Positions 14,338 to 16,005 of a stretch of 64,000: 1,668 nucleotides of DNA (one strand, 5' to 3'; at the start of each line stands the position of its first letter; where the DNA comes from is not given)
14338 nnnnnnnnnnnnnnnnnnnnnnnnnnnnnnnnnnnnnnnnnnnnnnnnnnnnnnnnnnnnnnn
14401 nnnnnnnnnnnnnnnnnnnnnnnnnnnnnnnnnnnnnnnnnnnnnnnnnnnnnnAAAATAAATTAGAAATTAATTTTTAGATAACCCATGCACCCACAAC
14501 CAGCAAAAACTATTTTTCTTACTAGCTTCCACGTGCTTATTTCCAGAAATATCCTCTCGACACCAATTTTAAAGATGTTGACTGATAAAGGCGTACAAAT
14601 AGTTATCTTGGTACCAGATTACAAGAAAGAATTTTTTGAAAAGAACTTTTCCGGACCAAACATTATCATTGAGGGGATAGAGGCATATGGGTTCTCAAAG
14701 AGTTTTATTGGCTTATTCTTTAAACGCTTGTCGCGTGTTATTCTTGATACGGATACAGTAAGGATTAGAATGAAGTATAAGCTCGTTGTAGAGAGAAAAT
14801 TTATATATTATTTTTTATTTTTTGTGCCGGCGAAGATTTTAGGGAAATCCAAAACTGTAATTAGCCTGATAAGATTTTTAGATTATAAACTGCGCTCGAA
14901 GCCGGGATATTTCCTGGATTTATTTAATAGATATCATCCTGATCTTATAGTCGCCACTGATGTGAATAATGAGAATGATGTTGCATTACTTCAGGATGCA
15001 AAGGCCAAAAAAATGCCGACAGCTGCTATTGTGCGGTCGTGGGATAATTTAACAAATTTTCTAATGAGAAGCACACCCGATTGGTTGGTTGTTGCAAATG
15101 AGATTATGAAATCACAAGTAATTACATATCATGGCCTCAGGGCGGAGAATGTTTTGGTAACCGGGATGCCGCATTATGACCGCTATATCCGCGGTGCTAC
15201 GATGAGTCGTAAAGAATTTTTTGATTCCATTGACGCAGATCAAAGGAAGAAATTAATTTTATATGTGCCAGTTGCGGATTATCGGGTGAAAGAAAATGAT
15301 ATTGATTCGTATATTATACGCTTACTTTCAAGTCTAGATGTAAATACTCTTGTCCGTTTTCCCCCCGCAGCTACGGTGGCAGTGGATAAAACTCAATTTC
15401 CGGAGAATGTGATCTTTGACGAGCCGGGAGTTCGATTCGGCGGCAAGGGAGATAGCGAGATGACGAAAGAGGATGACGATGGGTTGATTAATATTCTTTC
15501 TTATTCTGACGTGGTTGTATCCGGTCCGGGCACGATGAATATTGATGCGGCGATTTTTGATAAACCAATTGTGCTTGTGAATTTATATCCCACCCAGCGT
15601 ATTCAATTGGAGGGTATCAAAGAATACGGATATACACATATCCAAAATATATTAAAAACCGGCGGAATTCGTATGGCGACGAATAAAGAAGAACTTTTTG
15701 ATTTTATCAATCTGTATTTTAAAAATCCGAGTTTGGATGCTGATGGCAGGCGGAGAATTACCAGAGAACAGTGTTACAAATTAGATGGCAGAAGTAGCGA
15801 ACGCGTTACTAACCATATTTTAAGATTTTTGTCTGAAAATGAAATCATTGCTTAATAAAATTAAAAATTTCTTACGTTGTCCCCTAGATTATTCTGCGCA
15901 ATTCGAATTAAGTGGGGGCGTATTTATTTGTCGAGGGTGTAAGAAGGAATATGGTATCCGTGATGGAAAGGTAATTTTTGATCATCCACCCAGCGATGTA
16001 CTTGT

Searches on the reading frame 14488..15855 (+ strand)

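Call 13: search_protein_families(library=pfam, proteins=[window:14488-15855:+], max_evalue=0.00001)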
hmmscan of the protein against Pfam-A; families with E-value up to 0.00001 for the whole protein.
window:14488-15855:+ (455 aa): 1 family
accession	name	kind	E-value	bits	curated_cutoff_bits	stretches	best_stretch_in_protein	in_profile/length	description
PF04464.20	Glyphos_transf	-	1.8e-10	40.8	22.1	1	195-445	133-366/367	CDP-Glycerol:Poly(glycerophosphate) glycerophosphotransferase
